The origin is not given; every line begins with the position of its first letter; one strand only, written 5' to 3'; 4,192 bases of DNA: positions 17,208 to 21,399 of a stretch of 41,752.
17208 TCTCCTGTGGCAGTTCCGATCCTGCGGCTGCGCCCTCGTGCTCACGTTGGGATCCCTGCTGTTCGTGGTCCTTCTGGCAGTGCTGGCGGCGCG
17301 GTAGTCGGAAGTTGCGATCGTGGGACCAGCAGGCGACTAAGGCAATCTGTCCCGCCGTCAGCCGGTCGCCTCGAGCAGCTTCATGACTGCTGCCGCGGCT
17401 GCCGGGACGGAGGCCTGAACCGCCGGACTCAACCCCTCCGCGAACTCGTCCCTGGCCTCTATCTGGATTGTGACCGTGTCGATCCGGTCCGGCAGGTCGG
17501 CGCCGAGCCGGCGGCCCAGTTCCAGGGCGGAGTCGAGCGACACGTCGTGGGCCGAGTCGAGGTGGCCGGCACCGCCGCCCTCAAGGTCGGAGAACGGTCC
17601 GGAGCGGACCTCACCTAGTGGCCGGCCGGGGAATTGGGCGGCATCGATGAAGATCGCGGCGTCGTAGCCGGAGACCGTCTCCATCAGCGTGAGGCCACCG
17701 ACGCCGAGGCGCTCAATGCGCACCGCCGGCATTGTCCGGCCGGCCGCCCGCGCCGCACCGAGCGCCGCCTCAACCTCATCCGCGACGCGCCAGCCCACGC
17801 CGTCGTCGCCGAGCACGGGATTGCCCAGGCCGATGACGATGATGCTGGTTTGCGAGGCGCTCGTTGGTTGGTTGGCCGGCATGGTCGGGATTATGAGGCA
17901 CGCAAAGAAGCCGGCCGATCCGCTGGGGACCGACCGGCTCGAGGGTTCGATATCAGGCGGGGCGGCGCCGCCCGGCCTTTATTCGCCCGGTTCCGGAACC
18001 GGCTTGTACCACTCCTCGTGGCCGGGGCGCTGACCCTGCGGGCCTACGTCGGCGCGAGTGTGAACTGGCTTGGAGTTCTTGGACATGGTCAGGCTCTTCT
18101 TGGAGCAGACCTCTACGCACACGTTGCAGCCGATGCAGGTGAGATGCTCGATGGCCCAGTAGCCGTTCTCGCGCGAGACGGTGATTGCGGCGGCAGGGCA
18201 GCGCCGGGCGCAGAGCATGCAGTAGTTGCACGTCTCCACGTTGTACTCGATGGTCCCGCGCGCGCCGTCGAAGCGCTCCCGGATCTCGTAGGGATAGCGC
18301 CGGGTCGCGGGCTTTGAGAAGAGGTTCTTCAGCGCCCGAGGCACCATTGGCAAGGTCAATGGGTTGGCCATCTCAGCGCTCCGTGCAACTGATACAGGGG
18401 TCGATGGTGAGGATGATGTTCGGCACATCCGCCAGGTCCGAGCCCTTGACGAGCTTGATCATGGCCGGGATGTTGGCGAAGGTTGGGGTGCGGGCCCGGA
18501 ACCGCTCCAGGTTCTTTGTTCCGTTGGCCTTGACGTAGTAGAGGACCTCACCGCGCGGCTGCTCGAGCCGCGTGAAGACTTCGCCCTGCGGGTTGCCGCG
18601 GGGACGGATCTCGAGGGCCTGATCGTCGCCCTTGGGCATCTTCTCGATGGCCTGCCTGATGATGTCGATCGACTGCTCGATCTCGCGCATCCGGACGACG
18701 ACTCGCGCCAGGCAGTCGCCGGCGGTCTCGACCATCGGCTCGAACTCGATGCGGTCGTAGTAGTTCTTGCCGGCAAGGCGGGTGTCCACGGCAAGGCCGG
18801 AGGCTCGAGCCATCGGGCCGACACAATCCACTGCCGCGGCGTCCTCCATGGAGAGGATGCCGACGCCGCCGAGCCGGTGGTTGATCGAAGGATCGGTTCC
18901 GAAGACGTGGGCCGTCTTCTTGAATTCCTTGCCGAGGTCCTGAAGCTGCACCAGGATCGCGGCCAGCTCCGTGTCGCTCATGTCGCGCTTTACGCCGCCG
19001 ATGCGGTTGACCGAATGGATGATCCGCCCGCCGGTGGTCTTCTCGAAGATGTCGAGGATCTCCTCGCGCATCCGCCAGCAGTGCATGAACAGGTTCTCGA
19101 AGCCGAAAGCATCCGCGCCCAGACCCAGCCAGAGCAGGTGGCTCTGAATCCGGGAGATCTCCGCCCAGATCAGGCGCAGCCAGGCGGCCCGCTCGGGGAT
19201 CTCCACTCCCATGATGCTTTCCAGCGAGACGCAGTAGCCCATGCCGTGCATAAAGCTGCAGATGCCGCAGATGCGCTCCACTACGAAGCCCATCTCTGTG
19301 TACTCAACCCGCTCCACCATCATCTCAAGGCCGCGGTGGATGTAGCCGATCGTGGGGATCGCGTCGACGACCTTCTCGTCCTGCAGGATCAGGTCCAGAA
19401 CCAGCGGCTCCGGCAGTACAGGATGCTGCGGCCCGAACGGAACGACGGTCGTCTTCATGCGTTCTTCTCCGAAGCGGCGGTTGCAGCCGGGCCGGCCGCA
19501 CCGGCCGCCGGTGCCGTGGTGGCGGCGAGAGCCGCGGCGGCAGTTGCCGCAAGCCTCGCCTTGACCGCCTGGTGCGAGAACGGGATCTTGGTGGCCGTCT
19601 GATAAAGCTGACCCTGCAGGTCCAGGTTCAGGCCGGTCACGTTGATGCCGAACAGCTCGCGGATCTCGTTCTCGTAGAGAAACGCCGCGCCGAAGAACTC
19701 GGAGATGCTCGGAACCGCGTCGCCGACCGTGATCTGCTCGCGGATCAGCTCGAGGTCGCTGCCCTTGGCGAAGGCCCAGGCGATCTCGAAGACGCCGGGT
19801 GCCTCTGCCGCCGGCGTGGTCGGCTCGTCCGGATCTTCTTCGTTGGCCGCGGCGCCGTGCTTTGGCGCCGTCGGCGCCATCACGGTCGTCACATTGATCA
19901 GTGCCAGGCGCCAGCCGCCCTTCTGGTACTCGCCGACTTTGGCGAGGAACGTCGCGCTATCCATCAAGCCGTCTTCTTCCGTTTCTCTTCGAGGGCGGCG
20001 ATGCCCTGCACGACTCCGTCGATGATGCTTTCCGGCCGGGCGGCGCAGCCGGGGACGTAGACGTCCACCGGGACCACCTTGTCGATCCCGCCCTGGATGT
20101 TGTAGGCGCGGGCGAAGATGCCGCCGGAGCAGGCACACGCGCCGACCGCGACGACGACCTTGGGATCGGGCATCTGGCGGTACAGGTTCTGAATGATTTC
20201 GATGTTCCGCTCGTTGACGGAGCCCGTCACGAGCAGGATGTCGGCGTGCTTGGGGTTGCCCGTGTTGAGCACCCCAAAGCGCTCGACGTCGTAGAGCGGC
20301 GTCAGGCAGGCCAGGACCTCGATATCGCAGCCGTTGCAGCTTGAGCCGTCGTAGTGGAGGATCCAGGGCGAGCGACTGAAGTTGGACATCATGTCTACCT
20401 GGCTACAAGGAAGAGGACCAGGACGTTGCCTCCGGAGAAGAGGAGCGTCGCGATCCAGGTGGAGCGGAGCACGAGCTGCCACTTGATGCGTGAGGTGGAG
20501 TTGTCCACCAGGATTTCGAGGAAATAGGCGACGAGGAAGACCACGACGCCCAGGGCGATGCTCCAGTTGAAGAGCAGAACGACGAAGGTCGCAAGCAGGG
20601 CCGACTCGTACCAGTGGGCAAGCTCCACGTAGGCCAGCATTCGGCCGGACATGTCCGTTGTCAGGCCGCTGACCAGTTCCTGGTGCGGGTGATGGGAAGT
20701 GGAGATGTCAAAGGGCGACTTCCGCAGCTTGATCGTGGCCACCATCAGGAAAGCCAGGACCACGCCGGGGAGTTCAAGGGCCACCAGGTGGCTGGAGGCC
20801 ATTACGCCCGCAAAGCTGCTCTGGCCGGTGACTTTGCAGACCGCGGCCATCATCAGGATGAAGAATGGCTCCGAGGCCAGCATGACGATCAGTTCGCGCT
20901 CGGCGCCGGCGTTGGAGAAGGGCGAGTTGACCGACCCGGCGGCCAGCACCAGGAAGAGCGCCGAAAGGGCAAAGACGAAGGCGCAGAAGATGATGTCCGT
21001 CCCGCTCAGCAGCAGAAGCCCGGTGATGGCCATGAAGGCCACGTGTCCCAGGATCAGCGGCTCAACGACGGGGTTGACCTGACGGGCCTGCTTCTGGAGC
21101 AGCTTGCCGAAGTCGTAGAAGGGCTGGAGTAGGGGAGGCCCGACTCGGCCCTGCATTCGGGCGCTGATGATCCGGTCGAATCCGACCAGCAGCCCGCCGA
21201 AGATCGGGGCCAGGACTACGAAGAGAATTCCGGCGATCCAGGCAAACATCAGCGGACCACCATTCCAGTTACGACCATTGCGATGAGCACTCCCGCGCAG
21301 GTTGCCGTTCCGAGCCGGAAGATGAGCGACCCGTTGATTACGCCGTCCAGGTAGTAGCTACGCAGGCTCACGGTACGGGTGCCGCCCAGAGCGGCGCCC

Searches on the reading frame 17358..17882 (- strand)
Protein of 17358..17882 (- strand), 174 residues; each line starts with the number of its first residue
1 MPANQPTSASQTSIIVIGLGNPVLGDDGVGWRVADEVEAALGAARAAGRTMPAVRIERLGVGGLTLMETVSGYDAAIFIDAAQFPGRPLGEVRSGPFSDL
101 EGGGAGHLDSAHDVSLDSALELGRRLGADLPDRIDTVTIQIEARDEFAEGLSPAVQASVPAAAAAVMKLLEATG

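Call 5: search_protein_families(library=pfam, proteins=[window:17358-17882:-], max_evalue=0.01)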
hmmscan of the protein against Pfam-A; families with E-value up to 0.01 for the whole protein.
window:17358-17882:- (174 aa): 1 family
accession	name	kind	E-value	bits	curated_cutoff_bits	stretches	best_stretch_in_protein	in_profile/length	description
PF01750.23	HycI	-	5.5e-08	33.2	23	1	56-167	19-128/130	Hydrogenase maturation protease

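Call 54: search_protein_families(library=ncbifam, proteins=[window:17358-17882:-], max_evalue=0.00001)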
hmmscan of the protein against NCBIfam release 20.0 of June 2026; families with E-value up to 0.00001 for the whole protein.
window:17358-17882:- (174 aa): 5 families
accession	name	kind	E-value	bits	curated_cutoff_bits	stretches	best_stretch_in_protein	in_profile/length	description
TIGR00072.1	hydrog_prot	superfamily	1.8e-28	99.3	47.45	1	16-169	2-144/145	hydrogenase maturation protease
TIGR00140.1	hupD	subfamily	2.1e-12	47.2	151.8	1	14-174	1-151/151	HyaD/HybD family hydrogenase maturation endopeptidase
TIGR00130.1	frhD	equivalog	1.1e-06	28.8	134.95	1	12-171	3-152/153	coenzyme F420-reducing hydrogenase, FrhD protein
NF007616.0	PRK10264.1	equivalog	1.3e-06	28.2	261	1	11-172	3-155/195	hydrogenase 1 maturation protease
NF007777.0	PRK10466.1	equivalog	1.5e-06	28.1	190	1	14-174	3-153/164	HyaD/HybD family hydrogenase maturation endopeptidase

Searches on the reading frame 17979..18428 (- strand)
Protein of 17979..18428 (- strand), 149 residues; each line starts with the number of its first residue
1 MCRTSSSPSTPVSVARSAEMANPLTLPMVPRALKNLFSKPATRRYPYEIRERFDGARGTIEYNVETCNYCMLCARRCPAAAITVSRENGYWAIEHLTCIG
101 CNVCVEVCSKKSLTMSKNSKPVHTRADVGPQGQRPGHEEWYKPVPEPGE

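Call 5: search_protein_families(library=pfam, proteins=[window:17979-18428:-], max_evalue=0.01)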
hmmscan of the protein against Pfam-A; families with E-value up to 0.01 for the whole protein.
window:17979-18428:- (149 aa): 12 families
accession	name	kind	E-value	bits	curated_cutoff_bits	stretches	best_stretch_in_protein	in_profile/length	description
PF12838.12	Fer4_7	-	1.8e-10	41.5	27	2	97-122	1-26/52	4Fe-4S dicluster domain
PF00037.32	Fer4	-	3.3e-08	33.4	21.1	2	61-83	2-24/24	4Fe-4S binding domain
PF13187.11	Fer4_9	-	2.5e-07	31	27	1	67-111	2-50/52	4Fe-4S dicluster domain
PF13183.11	Fer4_8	-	3.4e-07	31.1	27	1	49-79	36-66/68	4Fe-4S dicluster domain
PF14697.11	Fer4_21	-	2.1e-06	28.2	35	1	65-115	6-59/59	4Fe-4S dicluster domain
PF13237.11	Fer4_10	-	2.2e-06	27.9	25.5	1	60-108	2-52/53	4Fe-4S dicluster domain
PF13534.11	Fer4_17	-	2.4e-06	28.4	22.2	0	45-79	21-58/61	4Fe-4S dicluster domain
PF13484.11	Fer4_16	-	8.9e-06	26.8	30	0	67-85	2-20/66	4Fe-4S double cluster binding domain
PF12837.12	Fer4_6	-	3.8e-05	23.9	25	0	60-82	2-24/24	4Fe-4S binding domain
PF12797.12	Fer4_2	-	0.00039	20.6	24.5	0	94-108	6-20/22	4Fe-4S binding domain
PF13459.11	Fer4_15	-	0.00058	21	22.4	0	93-123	3-33/66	4Fe-4S single cluster domain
PF25160.1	LdpA_Fe-S-bd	-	0.0042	17.3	27.6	1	73-115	9-45/49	LdpA Fe-S cluster-binding domain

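Call 54: search_protein_families(library=ncbifam, proteins=[window:17979-18359:-], max_evalue=0.00001)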
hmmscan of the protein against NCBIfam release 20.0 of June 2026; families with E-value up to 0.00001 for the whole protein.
window:17979-18359:- (126 aa): 47 families (the best 25 are shown)
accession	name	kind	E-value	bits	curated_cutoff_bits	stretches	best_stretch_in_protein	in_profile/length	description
NF006221.0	PRK08348.1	subfamily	4.1e-19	68.6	124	1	2-95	3-97/136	NADH-plastoquinone oxidoreductase subunit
NF004541.0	PRK05888.2-2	equivalog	1.1e-14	54.6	217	1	15-94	32-115/168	NADH-quinone oxidoreductase subunit NuoI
NF004537.0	PRK05888.1-3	equivalog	1.3e-14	54.2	163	1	10-95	31-135/204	NADH-quinone oxidoreductase subunit NuoI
TIGR01971.1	NuoI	subfamily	2.9e-12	46.3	113.05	1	10-96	6-104/121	NADH-quinone oxidoreductase, chain I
NF009053.0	PRK12387.1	subfamily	4.9e-12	46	204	1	17-95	13-95/180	formate hydrogenlyase complex iron-sulfur subunit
NF006076.0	PRK08222.1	equivalog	2.5e-11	43.7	270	1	17-97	13-97/181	hydrogenase 4 subunit H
NF007382.0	PRK09898.1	equivalog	2.5e-11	43.5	213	1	29-97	108-178/208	ferredoxin-like protein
NF042909.1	FMH_DH_FwdF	exception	6.3e-11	42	375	1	37-98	220-282/336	tungsten-dependent formylmethanofuran dehydrogenase subunit FwdF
NF004543.0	PRK05888.2-5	equivalog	7.9e-11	41.8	243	1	9-61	26-78/217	NADH-quinone oxidoreductase subunit NuoI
NF040684.1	PorD_Arch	equivalog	1.6e-10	40.9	120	1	39-94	29-83/85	pyruvate synthase subunit PorD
NF038196.1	ferrodoxin_EFR1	subfamily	1.8e-10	41.2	75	1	21-97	164-236/242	EFR1 family ferrodoxin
NF007204.0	PRK09625.1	equivalog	6.3e-10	39.2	125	1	39-98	56-116/133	pyruvate flavodoxin oxidoreductase subunit delta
TIGR02179.1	PorD_KorD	subfamily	2.4e-09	37.2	60.05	1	40-94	23-76/78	2-oxoacid:acceptor oxidoreductase, delta subunit, pyruvate/2-ketoisovalerate family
NF040612.1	F420_dehyd_FpoI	exception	2.6e-09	37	180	1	1-94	1-103/135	F420H2 dehydrogenase subunit FpoI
NF007202.0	PRK09623.1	equivalog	2.8e-09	37.3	166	1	41-97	50-105/105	3-methyl-2-oxobutanoate dehydrogenase subunit delta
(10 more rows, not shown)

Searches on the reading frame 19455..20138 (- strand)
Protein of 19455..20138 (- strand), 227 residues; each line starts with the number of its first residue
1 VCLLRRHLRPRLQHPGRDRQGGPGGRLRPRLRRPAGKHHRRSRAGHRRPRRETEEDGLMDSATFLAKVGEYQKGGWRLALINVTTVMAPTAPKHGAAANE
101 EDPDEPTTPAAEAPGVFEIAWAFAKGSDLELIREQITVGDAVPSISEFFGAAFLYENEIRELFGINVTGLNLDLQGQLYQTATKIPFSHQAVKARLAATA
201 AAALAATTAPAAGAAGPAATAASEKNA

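Call 5: search_protein_families(library=pfam, proteins=[window:19455-20138:-], max_evalue=0.01)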
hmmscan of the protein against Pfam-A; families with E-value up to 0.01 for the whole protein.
window:19455-20138:- (227 aa): 1 family
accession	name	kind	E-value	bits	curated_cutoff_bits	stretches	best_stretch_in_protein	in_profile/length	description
PF00329.25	Complex1_30kDa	-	7e-05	23.8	22.5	1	116-170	39-97/124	Respiratory-chain NADH dehydrogenase, 30 Kd subunit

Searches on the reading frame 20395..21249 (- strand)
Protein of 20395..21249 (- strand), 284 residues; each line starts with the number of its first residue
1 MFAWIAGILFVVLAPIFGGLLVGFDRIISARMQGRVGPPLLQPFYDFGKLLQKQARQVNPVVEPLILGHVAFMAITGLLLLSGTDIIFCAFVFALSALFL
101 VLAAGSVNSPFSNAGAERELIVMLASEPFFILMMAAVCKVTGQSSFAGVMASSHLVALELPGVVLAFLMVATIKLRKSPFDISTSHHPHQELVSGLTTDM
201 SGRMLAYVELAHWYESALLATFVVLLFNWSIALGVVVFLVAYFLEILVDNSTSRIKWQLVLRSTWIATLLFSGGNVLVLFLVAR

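Call 5: search_protein_families(library=pfam, proteins=[window:20395-21249:-], max_evalue=0.01)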
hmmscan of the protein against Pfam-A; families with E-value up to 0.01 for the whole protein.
window:20395-21249:- (284 aa): 1 family
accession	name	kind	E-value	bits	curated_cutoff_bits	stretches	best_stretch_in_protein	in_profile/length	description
PF00146.26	NADHdh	-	1.2e-33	117.2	27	1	9-278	6-296/298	NADH dehydrogenase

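Call 54: search_protein_families(library=ncbifam, proteins=[window:20395-21249:-], max_evalue=0.00001)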
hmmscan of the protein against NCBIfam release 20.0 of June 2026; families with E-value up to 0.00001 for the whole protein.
window:20395-21249:- (284 aa): 1 family
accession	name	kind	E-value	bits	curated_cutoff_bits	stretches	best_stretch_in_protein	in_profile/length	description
NF004741.0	PRK06076.1-2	equivalog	3.1e-13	49.6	305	1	8-248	25-298/337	NADH-quinone oxidoreductase subunit NuoH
